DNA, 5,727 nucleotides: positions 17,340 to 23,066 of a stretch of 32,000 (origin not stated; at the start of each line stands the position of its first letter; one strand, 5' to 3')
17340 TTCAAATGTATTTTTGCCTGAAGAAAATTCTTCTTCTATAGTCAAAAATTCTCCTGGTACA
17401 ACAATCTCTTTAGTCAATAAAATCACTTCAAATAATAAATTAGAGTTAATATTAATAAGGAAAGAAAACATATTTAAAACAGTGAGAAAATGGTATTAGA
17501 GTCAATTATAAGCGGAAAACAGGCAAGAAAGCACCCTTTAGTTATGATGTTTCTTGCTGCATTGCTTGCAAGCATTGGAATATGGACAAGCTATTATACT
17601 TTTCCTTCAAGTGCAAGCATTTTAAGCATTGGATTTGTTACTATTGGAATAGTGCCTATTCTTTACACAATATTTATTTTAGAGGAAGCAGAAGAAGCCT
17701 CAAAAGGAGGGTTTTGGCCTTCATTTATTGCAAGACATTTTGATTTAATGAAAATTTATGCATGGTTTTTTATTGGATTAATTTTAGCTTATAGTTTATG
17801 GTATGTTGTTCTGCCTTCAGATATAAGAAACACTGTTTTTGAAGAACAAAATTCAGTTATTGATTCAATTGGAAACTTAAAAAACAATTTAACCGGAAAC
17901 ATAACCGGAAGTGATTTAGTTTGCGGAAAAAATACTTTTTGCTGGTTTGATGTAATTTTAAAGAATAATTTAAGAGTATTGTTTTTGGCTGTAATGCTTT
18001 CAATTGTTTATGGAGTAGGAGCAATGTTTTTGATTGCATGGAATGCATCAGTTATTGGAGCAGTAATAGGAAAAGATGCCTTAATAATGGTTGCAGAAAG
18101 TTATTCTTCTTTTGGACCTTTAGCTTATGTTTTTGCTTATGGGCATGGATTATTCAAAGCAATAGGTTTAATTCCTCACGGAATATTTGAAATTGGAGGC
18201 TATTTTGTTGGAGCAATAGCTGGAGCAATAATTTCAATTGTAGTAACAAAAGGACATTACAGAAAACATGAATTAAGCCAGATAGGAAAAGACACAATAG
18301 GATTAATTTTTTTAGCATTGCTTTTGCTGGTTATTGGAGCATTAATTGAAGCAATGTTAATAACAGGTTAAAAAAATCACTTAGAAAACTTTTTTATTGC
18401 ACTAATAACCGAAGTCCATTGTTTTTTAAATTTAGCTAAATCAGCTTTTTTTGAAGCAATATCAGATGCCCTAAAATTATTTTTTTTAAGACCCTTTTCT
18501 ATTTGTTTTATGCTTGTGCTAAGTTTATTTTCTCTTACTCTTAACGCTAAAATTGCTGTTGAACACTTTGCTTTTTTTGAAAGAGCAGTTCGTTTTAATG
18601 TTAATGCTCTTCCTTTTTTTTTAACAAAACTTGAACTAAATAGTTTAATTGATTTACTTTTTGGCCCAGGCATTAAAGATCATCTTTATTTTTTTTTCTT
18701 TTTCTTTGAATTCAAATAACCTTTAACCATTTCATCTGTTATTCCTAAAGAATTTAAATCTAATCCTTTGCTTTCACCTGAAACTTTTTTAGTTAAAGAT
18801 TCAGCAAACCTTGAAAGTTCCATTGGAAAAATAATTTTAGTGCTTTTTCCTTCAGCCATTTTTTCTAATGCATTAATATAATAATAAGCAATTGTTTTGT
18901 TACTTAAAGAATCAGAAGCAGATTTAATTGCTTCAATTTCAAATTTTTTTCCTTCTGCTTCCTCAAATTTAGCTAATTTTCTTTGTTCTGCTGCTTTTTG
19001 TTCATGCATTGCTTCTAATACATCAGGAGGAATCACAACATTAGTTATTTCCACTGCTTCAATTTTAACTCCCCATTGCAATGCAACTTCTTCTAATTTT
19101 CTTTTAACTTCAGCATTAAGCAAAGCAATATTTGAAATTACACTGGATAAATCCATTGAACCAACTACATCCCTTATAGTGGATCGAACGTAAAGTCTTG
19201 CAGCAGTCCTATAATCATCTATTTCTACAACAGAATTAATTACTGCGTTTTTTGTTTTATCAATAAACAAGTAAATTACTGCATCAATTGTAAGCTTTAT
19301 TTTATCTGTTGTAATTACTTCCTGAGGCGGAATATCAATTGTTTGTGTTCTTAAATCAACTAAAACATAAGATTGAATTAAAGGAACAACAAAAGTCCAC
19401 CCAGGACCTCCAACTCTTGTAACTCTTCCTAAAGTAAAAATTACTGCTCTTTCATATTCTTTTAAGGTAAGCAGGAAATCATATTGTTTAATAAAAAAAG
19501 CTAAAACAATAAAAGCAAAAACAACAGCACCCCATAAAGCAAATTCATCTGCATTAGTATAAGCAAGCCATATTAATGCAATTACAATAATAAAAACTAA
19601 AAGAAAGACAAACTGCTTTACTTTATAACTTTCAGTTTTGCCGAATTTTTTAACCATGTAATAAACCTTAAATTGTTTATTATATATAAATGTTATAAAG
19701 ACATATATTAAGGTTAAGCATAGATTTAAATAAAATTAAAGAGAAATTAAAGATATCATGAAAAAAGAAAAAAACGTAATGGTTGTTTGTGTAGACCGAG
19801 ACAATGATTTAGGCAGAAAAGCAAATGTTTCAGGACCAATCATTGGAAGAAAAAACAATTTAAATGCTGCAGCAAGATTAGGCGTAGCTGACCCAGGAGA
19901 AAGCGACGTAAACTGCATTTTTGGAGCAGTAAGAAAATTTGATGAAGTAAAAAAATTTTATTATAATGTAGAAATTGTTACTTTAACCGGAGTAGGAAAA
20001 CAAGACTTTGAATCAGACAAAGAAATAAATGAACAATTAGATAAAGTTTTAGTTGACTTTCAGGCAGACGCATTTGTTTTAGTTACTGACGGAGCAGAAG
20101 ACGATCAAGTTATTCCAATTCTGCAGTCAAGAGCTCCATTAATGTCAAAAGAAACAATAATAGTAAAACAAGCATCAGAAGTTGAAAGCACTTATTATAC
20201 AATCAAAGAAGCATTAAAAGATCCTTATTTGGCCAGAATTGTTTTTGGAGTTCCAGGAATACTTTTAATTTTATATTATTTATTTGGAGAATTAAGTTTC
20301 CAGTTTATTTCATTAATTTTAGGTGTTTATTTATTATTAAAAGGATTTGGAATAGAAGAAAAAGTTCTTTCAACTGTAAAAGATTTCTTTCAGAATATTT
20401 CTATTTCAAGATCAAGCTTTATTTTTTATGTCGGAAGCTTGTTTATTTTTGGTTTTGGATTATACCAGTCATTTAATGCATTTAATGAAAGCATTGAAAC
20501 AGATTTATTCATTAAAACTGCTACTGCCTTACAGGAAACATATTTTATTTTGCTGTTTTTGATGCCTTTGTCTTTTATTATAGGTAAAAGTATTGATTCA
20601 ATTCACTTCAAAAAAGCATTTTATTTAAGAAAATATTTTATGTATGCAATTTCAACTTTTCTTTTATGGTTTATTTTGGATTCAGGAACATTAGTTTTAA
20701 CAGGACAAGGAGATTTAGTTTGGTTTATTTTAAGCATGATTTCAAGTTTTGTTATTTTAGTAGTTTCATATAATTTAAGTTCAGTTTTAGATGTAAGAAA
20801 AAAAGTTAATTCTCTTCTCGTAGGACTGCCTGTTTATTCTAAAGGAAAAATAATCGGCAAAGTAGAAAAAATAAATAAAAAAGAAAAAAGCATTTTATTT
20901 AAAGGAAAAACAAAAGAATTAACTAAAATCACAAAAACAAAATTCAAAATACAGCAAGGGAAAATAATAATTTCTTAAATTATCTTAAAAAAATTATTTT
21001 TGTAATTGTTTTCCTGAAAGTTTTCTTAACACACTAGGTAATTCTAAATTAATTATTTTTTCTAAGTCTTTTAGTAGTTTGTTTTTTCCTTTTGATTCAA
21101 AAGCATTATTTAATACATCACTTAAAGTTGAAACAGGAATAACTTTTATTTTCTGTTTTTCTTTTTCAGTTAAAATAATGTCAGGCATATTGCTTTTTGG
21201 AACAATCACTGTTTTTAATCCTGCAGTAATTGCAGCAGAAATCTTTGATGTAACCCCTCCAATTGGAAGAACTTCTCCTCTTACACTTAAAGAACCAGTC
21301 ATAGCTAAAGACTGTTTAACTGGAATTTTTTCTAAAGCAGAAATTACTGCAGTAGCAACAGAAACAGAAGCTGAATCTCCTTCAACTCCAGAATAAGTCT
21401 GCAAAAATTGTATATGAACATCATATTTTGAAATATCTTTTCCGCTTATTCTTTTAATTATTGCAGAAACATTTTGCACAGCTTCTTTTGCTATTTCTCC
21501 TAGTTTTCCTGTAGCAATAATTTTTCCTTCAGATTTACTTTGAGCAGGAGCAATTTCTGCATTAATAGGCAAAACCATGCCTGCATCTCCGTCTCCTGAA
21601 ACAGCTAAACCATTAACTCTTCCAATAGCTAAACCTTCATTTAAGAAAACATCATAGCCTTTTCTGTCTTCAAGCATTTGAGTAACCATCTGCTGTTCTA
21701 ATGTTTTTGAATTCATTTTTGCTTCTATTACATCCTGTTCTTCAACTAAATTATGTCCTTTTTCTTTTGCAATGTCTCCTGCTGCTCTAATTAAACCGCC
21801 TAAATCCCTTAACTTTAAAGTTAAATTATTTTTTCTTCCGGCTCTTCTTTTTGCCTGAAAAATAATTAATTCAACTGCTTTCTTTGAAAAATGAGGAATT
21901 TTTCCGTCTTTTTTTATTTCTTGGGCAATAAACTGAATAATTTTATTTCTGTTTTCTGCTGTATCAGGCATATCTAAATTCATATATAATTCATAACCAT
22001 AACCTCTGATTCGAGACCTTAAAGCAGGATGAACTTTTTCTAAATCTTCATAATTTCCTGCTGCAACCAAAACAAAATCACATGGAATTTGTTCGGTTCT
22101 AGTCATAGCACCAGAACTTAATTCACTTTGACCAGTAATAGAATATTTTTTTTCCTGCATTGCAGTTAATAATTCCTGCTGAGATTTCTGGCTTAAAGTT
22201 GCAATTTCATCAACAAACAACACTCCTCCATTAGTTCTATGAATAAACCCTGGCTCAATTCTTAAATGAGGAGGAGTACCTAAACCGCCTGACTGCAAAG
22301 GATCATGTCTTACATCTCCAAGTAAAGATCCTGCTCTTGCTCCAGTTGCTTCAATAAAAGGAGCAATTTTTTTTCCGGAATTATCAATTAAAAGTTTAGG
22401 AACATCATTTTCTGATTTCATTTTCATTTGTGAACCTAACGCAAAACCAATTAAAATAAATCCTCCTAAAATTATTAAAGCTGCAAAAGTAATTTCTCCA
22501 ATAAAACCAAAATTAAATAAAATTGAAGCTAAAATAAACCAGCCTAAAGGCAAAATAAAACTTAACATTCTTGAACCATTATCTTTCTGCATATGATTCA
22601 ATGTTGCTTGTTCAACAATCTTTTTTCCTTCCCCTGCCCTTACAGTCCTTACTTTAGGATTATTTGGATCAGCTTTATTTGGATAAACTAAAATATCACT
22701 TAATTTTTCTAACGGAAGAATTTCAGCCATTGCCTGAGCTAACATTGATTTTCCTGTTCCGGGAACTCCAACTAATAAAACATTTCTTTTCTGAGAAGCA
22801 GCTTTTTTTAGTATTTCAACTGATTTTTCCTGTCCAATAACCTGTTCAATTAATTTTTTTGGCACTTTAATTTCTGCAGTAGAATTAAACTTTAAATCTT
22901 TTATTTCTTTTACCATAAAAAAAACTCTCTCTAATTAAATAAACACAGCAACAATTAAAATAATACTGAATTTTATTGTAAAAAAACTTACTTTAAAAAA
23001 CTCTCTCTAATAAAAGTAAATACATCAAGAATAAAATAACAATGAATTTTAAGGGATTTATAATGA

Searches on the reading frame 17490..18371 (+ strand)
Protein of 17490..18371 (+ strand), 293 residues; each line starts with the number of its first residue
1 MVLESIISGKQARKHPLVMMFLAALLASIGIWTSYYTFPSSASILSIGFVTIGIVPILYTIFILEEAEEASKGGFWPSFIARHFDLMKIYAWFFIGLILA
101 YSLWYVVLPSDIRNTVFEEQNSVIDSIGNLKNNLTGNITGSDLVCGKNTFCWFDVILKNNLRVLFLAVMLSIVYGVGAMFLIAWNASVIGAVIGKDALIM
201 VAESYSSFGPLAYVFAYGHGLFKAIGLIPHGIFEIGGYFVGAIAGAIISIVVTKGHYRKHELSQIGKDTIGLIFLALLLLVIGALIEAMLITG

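Call 83: search_protein_families(library=pfam, proteins=[window:17490-18371:+], max_evalue=0.001)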
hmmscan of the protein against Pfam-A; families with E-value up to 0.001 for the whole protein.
window:17490-18371:+ (293 aa): 1 family
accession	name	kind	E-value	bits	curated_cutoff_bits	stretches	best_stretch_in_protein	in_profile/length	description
PF01944.22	SpoIIM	-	8.7e-14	52.2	26.9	1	93-289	5-160/163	Stage II sporulation protein M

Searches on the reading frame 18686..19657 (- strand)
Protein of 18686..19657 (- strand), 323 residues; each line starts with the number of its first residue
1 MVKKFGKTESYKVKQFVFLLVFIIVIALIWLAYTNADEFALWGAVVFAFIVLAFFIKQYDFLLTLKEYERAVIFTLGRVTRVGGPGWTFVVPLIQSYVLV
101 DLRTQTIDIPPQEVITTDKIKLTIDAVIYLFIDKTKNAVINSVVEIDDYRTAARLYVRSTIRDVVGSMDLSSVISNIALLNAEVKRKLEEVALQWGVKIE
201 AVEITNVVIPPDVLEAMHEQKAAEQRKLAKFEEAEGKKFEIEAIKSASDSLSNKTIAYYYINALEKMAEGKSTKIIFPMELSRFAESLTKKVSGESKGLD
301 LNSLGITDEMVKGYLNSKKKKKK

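Call 83: search_protein_families(library=pfam, proteins=[window:18686-19657:-], max_evalue=0.001)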
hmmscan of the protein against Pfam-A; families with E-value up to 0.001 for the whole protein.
window:18686-19657:- (323 aa): 1 family
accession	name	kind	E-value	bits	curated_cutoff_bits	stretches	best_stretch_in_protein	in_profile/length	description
PF01145.31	Band_7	-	2.7e-39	135.5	23.6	1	65-237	3-175/176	SPFH domain / Band 7 family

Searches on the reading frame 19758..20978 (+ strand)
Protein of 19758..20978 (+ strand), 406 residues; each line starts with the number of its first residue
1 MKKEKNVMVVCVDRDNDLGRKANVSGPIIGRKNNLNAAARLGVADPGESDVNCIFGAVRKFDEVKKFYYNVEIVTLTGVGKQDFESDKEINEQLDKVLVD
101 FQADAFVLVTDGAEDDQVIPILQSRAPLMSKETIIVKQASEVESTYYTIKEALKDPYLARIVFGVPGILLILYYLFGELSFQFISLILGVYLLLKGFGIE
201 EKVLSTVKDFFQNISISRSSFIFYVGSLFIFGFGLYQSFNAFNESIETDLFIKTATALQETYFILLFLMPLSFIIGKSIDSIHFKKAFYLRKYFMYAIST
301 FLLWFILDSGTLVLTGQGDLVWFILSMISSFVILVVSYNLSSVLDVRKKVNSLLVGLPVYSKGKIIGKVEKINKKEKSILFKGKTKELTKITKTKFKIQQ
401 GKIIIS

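Call 83: search_protein_families(library=pfam, proteins=[window:19758-20978:+], max_evalue=0.001)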
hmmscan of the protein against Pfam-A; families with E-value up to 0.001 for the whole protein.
window:19758-20978:+ (406 aa): 1 family
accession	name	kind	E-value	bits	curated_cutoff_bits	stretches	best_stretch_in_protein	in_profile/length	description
PF04123.18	DUF373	-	5.7e-86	289.4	28.3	1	7-329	2-329/335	Domain of unknown function (DUF373)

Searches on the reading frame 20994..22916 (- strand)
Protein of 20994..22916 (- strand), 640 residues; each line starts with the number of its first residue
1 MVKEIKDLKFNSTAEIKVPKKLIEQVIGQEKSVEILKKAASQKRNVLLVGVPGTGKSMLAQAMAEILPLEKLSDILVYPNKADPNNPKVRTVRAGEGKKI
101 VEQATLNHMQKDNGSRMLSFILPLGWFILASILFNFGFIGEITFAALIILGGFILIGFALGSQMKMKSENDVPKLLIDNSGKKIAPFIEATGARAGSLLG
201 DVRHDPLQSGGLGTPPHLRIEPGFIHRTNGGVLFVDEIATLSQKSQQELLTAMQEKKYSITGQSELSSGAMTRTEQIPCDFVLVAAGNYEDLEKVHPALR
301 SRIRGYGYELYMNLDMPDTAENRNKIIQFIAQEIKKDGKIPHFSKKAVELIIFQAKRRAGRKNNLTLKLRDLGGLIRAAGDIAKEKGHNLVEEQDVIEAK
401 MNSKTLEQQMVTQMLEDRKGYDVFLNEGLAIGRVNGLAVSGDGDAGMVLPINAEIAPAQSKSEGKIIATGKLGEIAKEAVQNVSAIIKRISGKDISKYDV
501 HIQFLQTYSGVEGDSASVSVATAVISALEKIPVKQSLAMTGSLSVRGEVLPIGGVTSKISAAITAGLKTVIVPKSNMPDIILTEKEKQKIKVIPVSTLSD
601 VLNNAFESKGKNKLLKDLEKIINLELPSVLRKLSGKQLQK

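Call 83: search_protein_families(library=pfam, proteins=[window:20994-22916:-], max_evalue=0.001)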
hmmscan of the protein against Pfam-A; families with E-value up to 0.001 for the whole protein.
window:20994-22916:- (640 aa): 18 families
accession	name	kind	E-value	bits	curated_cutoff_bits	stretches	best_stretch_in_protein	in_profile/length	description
PF05362.19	Lon_C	-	1.4e-33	116.7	21.1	1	414-607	6-204/205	Lon protease (S16) C-terminal proteolytic domain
PF01078.27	Mg_chelatase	-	4e-15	56.2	20.3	1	24-71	3-50/207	Magnesium chelatase, subunit ChlI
PF00158.32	Sigma54_activat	-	3.3e-13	50.1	20.2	1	222-265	86-129/168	Sigma-54 interaction domain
PF07728.20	AAA_5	-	7.7e-13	49.1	22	2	229-302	66-138/139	AAA domain (dynein-related subfamily)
PF13541.12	ChlI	-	3.1e-09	37.2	27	1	468-576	14-121/121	Subunit ChlI of Mg-chelatase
PF00004.35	AAA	-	4e-09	37.5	21.2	0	46-67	1-22/131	ATPase family associated with various cellular activities (AAA)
PF20436.4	LonB_AAA-LID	-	2.7e-08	34.1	22.4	1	342-399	1-58/65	Archaeal LonB, AAA+ ATPase LID domain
PF14532.12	Sigma54_activ_2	-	8.6e-08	32.9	25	0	36-65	14-43/138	Sigma-54 interaction domain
PF00493.29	MCM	-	2.5e-07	30.5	23.3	0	23-70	38-84/224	MCM P-loop domain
PF13654.12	AAA_32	-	9.6e-07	29.3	21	1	185-290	3-110/133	LonB-like, AAA domain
PF05496.18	RuvB_N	-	5.3e-06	26.7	27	0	22-66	5-56/159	Holliday junction DNA helicase RuvB P-loop domain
PF07726.17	AAA_3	-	6.4e-06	26.5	27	0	231-265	64-98/131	ATPase family associated with various cellular activities (AAA)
PF20030.5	bpMoxR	-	3.7e-05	23.3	27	1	19-68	7-56/205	MoxR domain in the MoxR-vWA-beta-propeller ternary systems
PF13401.12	AAA_22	-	7.6e-05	23.5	27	0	41-77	3-39/130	AAA domain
PF13191.12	AAA_16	-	0.0001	23.3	32.6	1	33-83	9-61/167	AAA ATPase domain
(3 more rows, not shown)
